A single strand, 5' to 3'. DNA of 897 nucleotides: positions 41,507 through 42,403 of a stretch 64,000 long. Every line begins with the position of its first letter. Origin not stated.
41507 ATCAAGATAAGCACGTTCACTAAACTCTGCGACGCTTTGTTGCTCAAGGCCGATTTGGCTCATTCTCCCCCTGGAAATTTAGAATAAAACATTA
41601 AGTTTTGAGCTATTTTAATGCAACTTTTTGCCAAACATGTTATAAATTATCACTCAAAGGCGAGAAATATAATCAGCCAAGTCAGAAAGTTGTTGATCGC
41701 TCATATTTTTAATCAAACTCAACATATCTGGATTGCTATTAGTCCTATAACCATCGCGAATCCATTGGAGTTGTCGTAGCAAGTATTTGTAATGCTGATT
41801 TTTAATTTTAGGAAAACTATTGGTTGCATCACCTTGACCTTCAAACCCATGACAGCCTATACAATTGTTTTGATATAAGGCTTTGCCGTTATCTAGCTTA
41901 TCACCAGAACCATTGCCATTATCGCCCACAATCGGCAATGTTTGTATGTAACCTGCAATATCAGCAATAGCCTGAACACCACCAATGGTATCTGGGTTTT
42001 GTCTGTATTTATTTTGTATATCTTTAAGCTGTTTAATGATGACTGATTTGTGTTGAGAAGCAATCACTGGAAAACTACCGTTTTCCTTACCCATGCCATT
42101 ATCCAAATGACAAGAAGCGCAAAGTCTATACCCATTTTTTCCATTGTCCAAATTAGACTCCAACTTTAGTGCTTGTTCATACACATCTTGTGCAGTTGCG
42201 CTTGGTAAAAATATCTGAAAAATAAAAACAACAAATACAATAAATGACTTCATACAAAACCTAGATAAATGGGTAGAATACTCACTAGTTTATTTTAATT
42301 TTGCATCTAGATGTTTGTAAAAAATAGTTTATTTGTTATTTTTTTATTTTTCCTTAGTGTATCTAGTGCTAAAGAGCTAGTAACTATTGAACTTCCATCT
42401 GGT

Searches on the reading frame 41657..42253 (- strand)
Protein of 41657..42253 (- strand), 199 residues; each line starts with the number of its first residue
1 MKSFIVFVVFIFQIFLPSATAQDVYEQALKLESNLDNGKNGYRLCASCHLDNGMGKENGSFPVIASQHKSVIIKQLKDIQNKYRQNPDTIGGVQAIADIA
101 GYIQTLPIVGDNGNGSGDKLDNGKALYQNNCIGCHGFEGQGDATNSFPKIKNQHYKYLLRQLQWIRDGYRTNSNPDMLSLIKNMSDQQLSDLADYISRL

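Call 5: search_protein_families(library=pfam, proteins=[window:41657-42253:-], max_evalue=1)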
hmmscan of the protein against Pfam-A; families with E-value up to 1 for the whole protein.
window:41657-42253:- (199 aa): 5 families
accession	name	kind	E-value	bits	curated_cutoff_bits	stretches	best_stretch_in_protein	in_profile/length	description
PF00034.26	Cytochrom_C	-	4.2e-18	66.9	21.3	2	121-198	2-88/90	Cytochrome c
PF13442.11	Cytochrome_CBB3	-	7.3e-14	52.3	27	2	120-196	3-68/68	Cytochrome C oxidase, cbb3-type, subunit III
PF14495.11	Cytochrom_C550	-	0.0026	17.9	27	1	115-140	21-45/136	Cytochrome c-550 domain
PF09699.15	Paired_CXXCH_1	-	0.021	15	20.6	0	38-51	25-38/41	Doubled CXXCH motif (Paired_CXXCH_1)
PF14537.11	Cytochrom_c3_2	-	0.14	13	25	0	122-155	20-52/79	Cytochrome c3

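Call 6: search_protein_families(library=ncbifam, proteins=[window:41657-42253:-], max_evalue=1)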
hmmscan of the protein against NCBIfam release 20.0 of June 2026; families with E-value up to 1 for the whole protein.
window:41657-42253:- (199 aa): 18 families
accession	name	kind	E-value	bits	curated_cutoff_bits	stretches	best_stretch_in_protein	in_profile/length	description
TIGR00782.1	ccoP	equivalog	7.5e-10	38.6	179.95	1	94-199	180-281/285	cytochrome-c oxidase, cbb3-type subunit III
NF049874.1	PdsA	exception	7.6e-09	35.7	330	1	96-196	95-194/198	periplasmic diheme shuttle PdsA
NF050122.1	bc1_QcrC_actin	exception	7.2e-08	32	200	1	11-143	21-159/253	cytochrome bc1 complex diheme cytochrome c subunit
NF045773.1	cytochro_C550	exception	4.8e-07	29.7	125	1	119-196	48-116/118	cytochrome c550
NF011054.0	PRK14486.1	equivalog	9e-06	25.4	447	1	119-196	214-287/294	putative bifunctional cbb3-type cytochrome c oxidase subunit II/cytochrome c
NF045774.1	cytochro_C551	exception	1.7e-05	24.8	118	1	117-152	36-71/110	cytochrome c551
NF045930.1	Cytc6PetJCyano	equivalog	3.8e-05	23.6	135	1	119-196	27-102/110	cytochrome c6 PetJ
TIGR02603.1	CxxCH_TIGR02603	domain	5.6e-05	23.2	68.15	1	120-143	3-26/134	putative heme-binding domain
TIGR03872.1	cytochrome_MoxG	equivalog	0.00094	19.3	147.8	1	114-143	38-67/133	cytochrome c(L), periplasmic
TIGR04485.1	thiosulf_SoxX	equivalog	0.0021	18.7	61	1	129-197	3-76/78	sulfur oxidation c-type cytochrome SoxX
NF040606.1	CytoC_perox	subfamily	0.0036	16.5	150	1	118-147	296-325/524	di-heme-cytochrome C peroxidase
NF041895.1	choice_anch_V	domain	0.0043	17.1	42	1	41-101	23-78/150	choice-of-anchor V domain-containing protein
TIGR03046.1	PS_II_psbV2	equivalog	0.089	12.4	148.35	1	110-136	47-73/157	photosystem II cytochrome PsbV2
TIGR01904.2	GSu_C4xC__C2xCH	domain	0.09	12.6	27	1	127-144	48-65/73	CxxxxCH/CxxCH domain c-type cytochrome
TIGR04494.1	c550_PedF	equivalog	0.1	12.5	122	1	119-140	50-71/133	cytochrome c-550 PedF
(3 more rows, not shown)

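Call 57: search_solved_structures(query=window:41657-42253:-, max_evalue=0.001)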
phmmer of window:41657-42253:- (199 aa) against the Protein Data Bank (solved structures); distinct sequences matched with E-value up to 0.001: 26.
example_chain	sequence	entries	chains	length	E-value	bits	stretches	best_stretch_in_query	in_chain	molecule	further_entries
6q2u_A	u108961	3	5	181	1.1e-21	80.7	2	131-197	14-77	Cytochrome c4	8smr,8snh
1etp_A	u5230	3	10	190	1.2e-17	67.5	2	117-197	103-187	CYTOCHROME C4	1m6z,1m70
1h1o_A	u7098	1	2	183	1.1e-15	61.3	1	130-199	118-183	CYTOCHROME C-552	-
8uf3_A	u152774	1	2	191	4.3e-14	56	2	120-195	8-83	Cytochrome C4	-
5lo9_A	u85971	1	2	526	7.8e-11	45.4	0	131-177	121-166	Cytochrome C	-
2dvh_A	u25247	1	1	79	1.3e-09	41.4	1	122-199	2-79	CYTOCHROME C-553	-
1dvh_A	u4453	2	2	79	1.3e-09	41.4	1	122-199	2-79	CYTOCHROME C553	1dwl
1e08_E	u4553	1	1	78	1.6e-09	41.1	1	123-199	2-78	CYTOCHROME C553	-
8yts_A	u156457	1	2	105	2e-09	40.8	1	118-197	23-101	Cytochrome C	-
1c53_A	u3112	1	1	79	5.2e-09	39.4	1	122-199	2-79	CYTOCHROME C553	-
9wcx_U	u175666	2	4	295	2.7e-05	27.3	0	116-146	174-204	Cytochrome bc1 complex cytochrome c subunit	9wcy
8snh_G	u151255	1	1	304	2.9e-05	27.2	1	92-153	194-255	Cbb3-type cytochrome c oxidase subunit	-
7e1v_O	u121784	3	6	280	4e-05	26.7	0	117-146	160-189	Cytochrome bc1 complex cytochrome c subunit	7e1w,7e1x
8hcr_C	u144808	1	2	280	4e-05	26.7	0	117-146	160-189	Cytochrome bc1 complex cytochrome c subunit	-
6adq_C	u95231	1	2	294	0.00011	25.3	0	92-141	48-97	Cytochrome bc1 complex cytochrome c subunit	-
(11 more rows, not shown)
